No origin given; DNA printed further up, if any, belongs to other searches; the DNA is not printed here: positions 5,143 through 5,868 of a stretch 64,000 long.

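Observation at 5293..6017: Two-cysteine ArsR regulator (SqrR/BigR-like) divergent from the dsrE-tusA-hdr operon, with duplicated TTGCG-N6-CGCAA palindromes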

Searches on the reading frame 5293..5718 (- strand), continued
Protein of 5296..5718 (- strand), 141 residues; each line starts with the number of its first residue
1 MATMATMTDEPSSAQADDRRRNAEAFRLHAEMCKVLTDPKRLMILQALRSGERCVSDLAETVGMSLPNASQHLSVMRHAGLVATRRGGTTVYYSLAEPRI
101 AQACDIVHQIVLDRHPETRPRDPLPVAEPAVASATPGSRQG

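Call 21: find_encoding_contigs(protein=P0113, flank=6000, max_places=2)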
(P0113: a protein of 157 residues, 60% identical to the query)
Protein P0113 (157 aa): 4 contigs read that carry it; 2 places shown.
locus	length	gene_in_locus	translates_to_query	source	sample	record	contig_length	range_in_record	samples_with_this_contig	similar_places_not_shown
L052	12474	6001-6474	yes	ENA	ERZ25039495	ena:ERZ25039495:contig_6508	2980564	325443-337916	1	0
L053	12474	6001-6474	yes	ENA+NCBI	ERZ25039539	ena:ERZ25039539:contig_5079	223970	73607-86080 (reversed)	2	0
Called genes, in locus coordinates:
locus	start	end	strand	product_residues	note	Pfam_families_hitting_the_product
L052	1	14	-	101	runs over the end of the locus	-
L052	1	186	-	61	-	-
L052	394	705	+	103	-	-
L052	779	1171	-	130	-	PF00903:Glyoxalase, PF18029:Glyoxalase_6, PF22677:Ble-like_N (weak)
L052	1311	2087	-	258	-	-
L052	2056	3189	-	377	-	-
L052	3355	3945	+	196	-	PF04073:tRNA_edit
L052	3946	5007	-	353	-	PF04173:DoxD (weak), PF00355:Rieske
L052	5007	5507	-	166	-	-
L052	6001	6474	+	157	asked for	PF12802:MarR_2 (faint), PF12840:HTH_20, PF01022:HTH_5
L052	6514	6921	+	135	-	PF03625:DUF302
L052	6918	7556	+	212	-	PF00581:Rhodanese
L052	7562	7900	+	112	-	PF02579:Nitro_FeMo-Co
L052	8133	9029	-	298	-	PF00296:Bac_luciferase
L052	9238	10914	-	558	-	PF00005:ABC_tran, PF02463:SMC_N (faint), PF13401:AAA_22 (faint), PF13476:AAA_23 (faint), PF13304:AAA_21 (faint), PF12848:ABC_tran_Xtn, PF00005:ABC_tran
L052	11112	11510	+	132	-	PF02566:OsmC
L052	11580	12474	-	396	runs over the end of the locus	PF00672:HAMP, PF00512:HisKA, PF02518:HATPase_c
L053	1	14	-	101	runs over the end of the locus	-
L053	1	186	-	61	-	-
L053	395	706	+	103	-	-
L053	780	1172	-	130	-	PF00903:Glyoxalase, PF18029:Glyoxalase_6, PF22677:Ble-like_N (weak)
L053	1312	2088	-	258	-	-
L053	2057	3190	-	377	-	-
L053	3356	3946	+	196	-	PF04073:tRNA_edit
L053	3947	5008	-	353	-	PF04173:DoxD (weak), PF07681:DoxX (weak), PF00355:Rieske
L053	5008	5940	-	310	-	-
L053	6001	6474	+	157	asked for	PF12802:MarR_2 (faint), PF12840:HTH_20, PF01022:HTH_5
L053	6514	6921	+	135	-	PF03625:DUF302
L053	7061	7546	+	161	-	PF00581:Rhodanese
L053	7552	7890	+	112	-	PF02579:Nitro_FeMo-Co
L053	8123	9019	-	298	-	PF00296:Bac_luciferase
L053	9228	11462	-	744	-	PF00005:ABC_tran, PF02463:SMC_N (faint), PF13476:AAA_23 (faint), PF13304:AAA_21 (faint), PF12848:ABC_tran_Xtn, PF00005:ABC_tran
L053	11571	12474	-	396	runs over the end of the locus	PF00672:HAMP, PF00512:HisKA, PF02518:HATPase_c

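Call 31: find_encoding_contigs(protein=P0100, flank=6000, max_places=2)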
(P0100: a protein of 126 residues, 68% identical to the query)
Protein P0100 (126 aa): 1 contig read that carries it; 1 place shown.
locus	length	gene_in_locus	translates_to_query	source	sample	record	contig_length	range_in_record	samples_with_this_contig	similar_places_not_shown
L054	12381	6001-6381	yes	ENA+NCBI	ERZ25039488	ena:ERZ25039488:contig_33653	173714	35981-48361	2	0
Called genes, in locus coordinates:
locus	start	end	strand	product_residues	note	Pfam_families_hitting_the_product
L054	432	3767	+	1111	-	PF07992:Pyr_redox_2 (faint), PF13183:Fer4_8, PF13187:Fer4_9 (weak), PF13534:Fer4_17 (weak)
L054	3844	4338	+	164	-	PF03551:PadR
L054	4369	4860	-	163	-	PF01814:Hemerythrin (weak)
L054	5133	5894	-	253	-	-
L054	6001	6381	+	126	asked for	PF01022:HTH_5, PF12802:MarR_2 (weak), PF12840:HTH_20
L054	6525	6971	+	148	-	PF02566:OsmC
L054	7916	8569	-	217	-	PF06736:TMEM175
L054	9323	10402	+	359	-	-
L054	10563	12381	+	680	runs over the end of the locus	PF01120:Alpha_L_fucos, PF14871:GHL6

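Call 32: find_encoding_contigs(protein=P0031, flank=6000, max_places=2)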
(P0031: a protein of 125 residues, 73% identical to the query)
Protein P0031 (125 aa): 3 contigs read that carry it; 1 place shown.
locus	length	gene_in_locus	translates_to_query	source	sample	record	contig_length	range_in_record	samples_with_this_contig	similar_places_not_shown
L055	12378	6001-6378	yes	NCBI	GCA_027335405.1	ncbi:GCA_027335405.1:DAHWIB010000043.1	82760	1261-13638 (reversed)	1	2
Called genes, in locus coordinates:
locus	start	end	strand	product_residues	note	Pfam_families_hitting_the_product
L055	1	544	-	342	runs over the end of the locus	PF03916:NrfD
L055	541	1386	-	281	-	PF12838:Fer4_7, PF13187:Fer4_9 (weak), PF13237:Fer4_10 (weak), PF13247:Fer4_11, PF12838:Fer4_7 (weak), PF25160:LdpA_Fe-S-bd (weak), PF00037:Fer4 (weak), PF12837:Fer4_6, +6 more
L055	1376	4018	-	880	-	PF00384:Molybdopterin, PF01568:Molydop_binding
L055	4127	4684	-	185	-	PF04879:Molybdop_Fe4S4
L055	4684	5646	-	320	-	PF01814:Hemerythrin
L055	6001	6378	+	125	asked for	PF01022:HTH_5, PF12840:HTH_20, PF09339:HTH_IclR (weak)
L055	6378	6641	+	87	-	PF00462:Glutaredoxin, PF13417:GST_N_3, PF13409:GST_N_2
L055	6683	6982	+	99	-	PF00166:Cpn10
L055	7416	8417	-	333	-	PF04444:Dioxygenase_N, PF00775:Dioxygenase_C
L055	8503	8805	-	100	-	-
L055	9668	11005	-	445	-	PF00270:DEAD, PF04851:ResIII (weak), PF00271:Helicase_C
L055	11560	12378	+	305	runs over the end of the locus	-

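Call 33: find_encoding_contigs(protein=P0065, flank=6000, max_places=2)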
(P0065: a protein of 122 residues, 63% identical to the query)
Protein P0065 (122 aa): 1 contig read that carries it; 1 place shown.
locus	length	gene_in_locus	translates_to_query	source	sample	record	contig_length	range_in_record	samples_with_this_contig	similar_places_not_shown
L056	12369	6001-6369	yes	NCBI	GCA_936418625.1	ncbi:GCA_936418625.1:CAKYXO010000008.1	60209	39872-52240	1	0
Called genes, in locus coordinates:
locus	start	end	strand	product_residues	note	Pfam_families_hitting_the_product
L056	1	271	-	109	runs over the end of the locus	PF12840:HTH_20, PF01022:HTH_5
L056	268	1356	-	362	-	PF01758:SBF, PF13593:SBF_like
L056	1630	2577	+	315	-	PF00892:EamA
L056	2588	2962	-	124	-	-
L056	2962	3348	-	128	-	-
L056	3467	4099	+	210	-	PF00440:TetR_N, PF13977:TetR_C_6, PF16925:TetR_C_13 (faint), PF17940:TetR_C_31 (weak)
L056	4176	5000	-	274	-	PF04542:Sigma70_r2, PF08281:Sigma70_r4_2, PF13490:zf-HC2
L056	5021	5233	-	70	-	PF11127:YgaP-like_TM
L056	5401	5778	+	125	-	-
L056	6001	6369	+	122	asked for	PF12802:MarR_2 (weak), PF12840:HTH_20, PF01022:HTH_5, PF09339:HTH_IclR (weak)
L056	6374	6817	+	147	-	PF03625:DUF302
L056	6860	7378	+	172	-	PF02566:OsmC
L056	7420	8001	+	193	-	PF00581:Rhodanese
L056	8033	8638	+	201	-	PF13489:Methyltransf_23, PF01209:Ubie_methyltran, PF13847:Methyltransf_31, PF08241:Methyltransf_11, PF08242:Methyltransf_12, PF13649:Methyltransf_25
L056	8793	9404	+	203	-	PF03848:TehB (weak), PF08241:Methyltransf_11, PF08242:Methyltransf_12, PF13649:Methyltransf_25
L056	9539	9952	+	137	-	PF03551:PadR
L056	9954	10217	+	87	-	-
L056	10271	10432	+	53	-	-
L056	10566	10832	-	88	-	-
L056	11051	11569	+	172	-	-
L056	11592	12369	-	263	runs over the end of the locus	-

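Call 38: predict_structure(alignment_id=A1)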
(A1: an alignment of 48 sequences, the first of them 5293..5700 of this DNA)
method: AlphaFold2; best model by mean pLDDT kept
length: 135 residues; sequences in the alignment: 48
mean_pLDDT: 89.0   pTM: 0.72
mean pLDDT of the five models: 89.0, 87.8, 87.1, 86.8, 85.8
residues with pLDDT >= 90: 97; 70-90: 12; 50-70: 26; < 50: 0
segments of 3 or more residues with pLDDT < 50: none
pLDDT, mean of each block of 10 residues (from residue 1): 76 94 96 98 98 98 98 98 98 96 92 69 63 57
secondary structure, 60 per line:
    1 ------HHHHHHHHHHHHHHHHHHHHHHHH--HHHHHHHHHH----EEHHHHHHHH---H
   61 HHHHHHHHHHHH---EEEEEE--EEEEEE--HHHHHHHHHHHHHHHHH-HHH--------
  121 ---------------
elements in order: H7-30 H33-42 H49-56 H60-72 E76-81 E84-89 H92-108

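Call 42: fold_search(model_id=the predicted structure, library=pdb)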
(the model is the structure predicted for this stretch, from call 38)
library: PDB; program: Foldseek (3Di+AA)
matches with E <= 10: 1509; with E <= 0.001: 117
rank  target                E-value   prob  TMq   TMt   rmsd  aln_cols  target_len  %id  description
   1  2kko_MODEL_1_A        6.3e-08  1.00  0.64  0.78   3.5       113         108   35  Solution NMR structure of the homodimeric winged helix-turn-helix DNA-binding domain (fragment 1-100) Mb0332 f (released 2009-08-11)
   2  4omy_A                1.2e-07  1.00  0.61  0.83   1.8        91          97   35  Crystal Structure of SeMet NolR from Sinorhizobium fredii in complex with oligo AT DNA (released 2014-04-16)
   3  6jmi_A                1.5e-07  1.00  0.62  0.81   2.0        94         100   36  Crystal structure of M.tuberculosis Rv0081 (released 2019-04-10)
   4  6jmi_B                2.3e-07  1.00  0.60  0.81   2.1        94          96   36  Crystal structure of M.tuberculosis Rv0081 (released 2019-04-10)
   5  6o8o_D                3.0e-07  1.00  0.55  0.74   3.7        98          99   35  Crystal Structure of C9S disulfide state of Sulfide-responsive transcriptional repressor (SqrR) from Rhodobacter capsu (released 2020-04-01)
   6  4omz_B                3.2e-07  1.00  0.60  0.81   1.8        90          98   36  Crystal Structure of NolR from Sinorhizobium fredii (released 2014-04-16)
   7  8qkf_A                3.4e-07  1.00  0.61  0.81   4.8       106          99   25  SmtB protein of Mycobacterium smegmatis (released 2024-09-25)
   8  6o8o_A                4.6e-07  1.00  0.59  0.80   3.8        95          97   35  Crystal Structure of C9S disulfide state of Sulfide-responsive transcriptional repressor (SqrR) from Rhodobacter capsu (released 2020-04-01)
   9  6o8k                  4.9e-07  1.00  0.56  0.77   2.6        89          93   37  Crystal Structure of apo and reduced Sulfide-responsive transcriptional repressor (SqrR) from Rhodobacter capsulatus. (released 2020-04-01)
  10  6o8o_B                5.2e-07  1.00  0.58  0.71   3.7       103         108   33  Crystal Structure of C9S disulfide state of Sulfide-responsive transcriptional repressor (SqrR) from Rhodobacter capsu (released 2020-04-01)
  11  4omz_A                5.6e-07  1.00  0.61  0.82   1.9        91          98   35  Crystal Structure of NolR from Sinorhizobium fredii (released 2014-04-16)
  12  3pqj_A                6.3e-07  1.00  0.57  0.77   3.3        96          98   34  Crystal Structure of the transcriptional repressor BigR from Xylella fastidiosa (released 2011-06-01)
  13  3gw2                  8.1e-07  1.00  0.59  0.83   1.8        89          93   38  Crystal structure of possible transcriptional regulatory protein (fragment 1-100) from Mycobacterium bovis. Northeast St (released 2009-04-21)
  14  1r1u_A                1.0e-06  1.00  0.60  0.85   1.7        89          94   25  Crystal structure of the metal-sensing transcriptional repressor CzrA from Staphylococcus aureus in the apo-form (released 2004-05-18)
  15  8qkf_B                1.2e-06  1.00  0.60  0.85   1.6        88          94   28  SmtB protein of Mycobacterium smegmatis (released 2024-09-25)
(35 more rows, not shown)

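Call 50: find_encoding_contigs(protein=P0095, flank=5000, max_places=1)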
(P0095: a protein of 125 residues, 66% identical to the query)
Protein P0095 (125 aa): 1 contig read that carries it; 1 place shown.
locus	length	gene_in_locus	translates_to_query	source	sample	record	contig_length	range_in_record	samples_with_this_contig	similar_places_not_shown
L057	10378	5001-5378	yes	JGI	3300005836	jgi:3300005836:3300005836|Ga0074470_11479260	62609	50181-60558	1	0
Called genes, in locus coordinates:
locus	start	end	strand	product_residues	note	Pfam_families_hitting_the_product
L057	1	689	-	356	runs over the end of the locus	PF02627:CMD (weak), PF01209:Ubie_methyltran, PF13489:Methyltransf_23, PF08241:Methyltransf_11, PF08242:Methyltransf_12, PF13649:Methyltransf_25, PF13847:Methyltransf_31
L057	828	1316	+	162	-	-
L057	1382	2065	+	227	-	PF00072:Response_reg, PF00486:Trans_reg_C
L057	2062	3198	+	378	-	PF00672:HAMP, PF00512:HisKA, PF13581:HATPase_c_2, PF02518:HATPase_c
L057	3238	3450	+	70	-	PF11127:YgaP-like_TM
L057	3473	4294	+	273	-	PF04542:Sigma70_r2, PF08281:Sigma70_r4_2, PF13490:zf-HC2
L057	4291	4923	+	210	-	PF13489:Methyltransf_23 (weak), PF03848:TehB, PF05175:MTS (weak), PF08241:Methyltransf_11, PF08242:Methyltransf_12, PF13649:Methyltransf_25, PF13847:Methyltransf_31 (weak)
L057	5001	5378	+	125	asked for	PF01022:HTH_5, PF12802:MarR_2, PF12840:HTH_20, PF13412:HTH_24 (faint), PF09339:HTH_IclR (weak)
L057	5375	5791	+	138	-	PF03625:DUF302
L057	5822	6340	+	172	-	PF02566:OsmC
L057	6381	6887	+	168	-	PF00581:Rhodanese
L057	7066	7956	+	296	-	PF00892:EamA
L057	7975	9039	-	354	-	PF00672:HAMP, PF26769:HAMP_PhoQ (weak), PF00512:HisKA, PF02518:HATPase_c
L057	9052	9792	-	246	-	PF00072:Response_reg, PF00486:Trans_reg_C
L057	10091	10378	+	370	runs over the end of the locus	PF00154:RecA_N, PF27531:MT3502_N (weak)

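Call 51: find_encoding_contigs(protein=P0112, flank=5000, max_places=1)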
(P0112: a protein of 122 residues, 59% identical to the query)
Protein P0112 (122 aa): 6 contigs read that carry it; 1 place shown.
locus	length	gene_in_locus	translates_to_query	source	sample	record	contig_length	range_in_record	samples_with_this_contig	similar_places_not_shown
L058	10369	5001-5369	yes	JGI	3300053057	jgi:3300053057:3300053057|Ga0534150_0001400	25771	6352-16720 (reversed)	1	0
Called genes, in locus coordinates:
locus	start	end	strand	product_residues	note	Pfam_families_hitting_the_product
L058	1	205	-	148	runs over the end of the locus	PF02662:FlpD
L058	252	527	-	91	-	PF01206:TusA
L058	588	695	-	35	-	-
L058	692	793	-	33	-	-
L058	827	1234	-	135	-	PF13686:DrsE_2 (weak)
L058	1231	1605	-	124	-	PF12840:HTH_20, PF01022:HTH_5, PF12802:MarR_2, PF13412:HTH_24 (faint)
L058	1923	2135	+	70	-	PF11127:YgaP-like_TM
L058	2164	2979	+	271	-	PF04542:Sigma70_r2, PF08281:Sigma70_r4_2, PF13490:zf-HC2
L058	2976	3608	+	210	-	PF03848:TehB (weak), PF13489:Methyltransf_23, PF08241:Methyltransf_11, PF08242:Methyltransf_12, PF13649:Methyltransf_25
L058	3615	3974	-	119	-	PF07843:DUF1634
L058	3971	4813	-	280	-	PF01925:TauE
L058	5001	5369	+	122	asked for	PF12840:HTH_20, PF01022:HTH_5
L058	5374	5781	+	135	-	PF03625:DUF302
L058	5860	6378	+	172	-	PF02566:OsmC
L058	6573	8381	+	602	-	PF00437:T2SSE, PF27713:UCP018868 (weak), PF01042:Ribonuc_L-PSP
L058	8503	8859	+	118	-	PF18029:Glyoxalase_6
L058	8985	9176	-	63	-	-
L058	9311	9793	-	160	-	-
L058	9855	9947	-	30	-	-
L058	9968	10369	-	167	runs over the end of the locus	PF22564:HAAS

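Call 52: find_encoding_contigs(protein=P0049, flank=5000, max_places=1)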
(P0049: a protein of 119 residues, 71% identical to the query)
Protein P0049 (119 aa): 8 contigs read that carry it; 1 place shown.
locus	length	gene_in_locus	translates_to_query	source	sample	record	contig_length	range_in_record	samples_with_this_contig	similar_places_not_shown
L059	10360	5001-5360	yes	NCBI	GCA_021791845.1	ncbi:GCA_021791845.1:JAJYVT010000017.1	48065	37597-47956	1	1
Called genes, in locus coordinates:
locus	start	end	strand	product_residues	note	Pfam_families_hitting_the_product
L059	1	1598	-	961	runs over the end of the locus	PF00535:Glycos_transf_2 (faint), PF13641:Glyco_tranf_2_3, PF13632:Glyco_trans_2_3, PF00563:EAL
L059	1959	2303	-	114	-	-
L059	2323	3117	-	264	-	PF01987:AIM24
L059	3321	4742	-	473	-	PF00083:Sugar_tr, PF07690:MFS_1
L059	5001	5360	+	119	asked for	PF12840:HTH_20, PF01022:HTH_5, PF09339:HTH_IclR (weak)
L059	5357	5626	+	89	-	PF00462:Glutaredoxin, PF13417:GST_N_3 (weak), PF13409:GST_N_2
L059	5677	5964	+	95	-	PF00166:Cpn10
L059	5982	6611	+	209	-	PF00081:Sod_Fe_N, PF02777:Sod_Fe_C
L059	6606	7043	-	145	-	PF02566:OsmC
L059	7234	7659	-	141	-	PF00011:HSP20, PF17886:ArsA_HSP20 (weak)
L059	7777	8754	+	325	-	PF00582:Usp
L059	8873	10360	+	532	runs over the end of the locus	?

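Call 54: search_protein_representatives(protein=window:5293-5700:-)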
Query: 135 residues. Proteins with E-value up to 0.001 (for the whole library): 23494; up to 1e-10: 1240; up to 1e-30: 6. The best 150 are listed.
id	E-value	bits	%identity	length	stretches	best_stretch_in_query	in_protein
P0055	2.5e-37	143.8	69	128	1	7-112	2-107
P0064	3.8e-36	140.0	74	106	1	13-108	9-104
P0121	4.4e-33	130.1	66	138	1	14-108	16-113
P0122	8.1e-33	129.2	55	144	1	3-123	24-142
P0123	2.1e-32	127.9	63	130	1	14-112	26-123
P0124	2.3e-31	124.5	56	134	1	4-129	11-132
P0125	2.3e-30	121.3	61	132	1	12-108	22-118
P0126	2.9e-29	117.8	57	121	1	3-107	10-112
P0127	3.0e-29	117.7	70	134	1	27-113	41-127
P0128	4.8e-29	117.1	59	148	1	11-107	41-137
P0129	8.0e-29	116.3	60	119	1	16-108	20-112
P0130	8.1e-29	116.3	60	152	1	10-109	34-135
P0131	1.8e-28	115.2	52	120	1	18-129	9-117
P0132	5.9e-28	113.5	61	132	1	16-108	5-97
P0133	3.8e-27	110.9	60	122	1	18-115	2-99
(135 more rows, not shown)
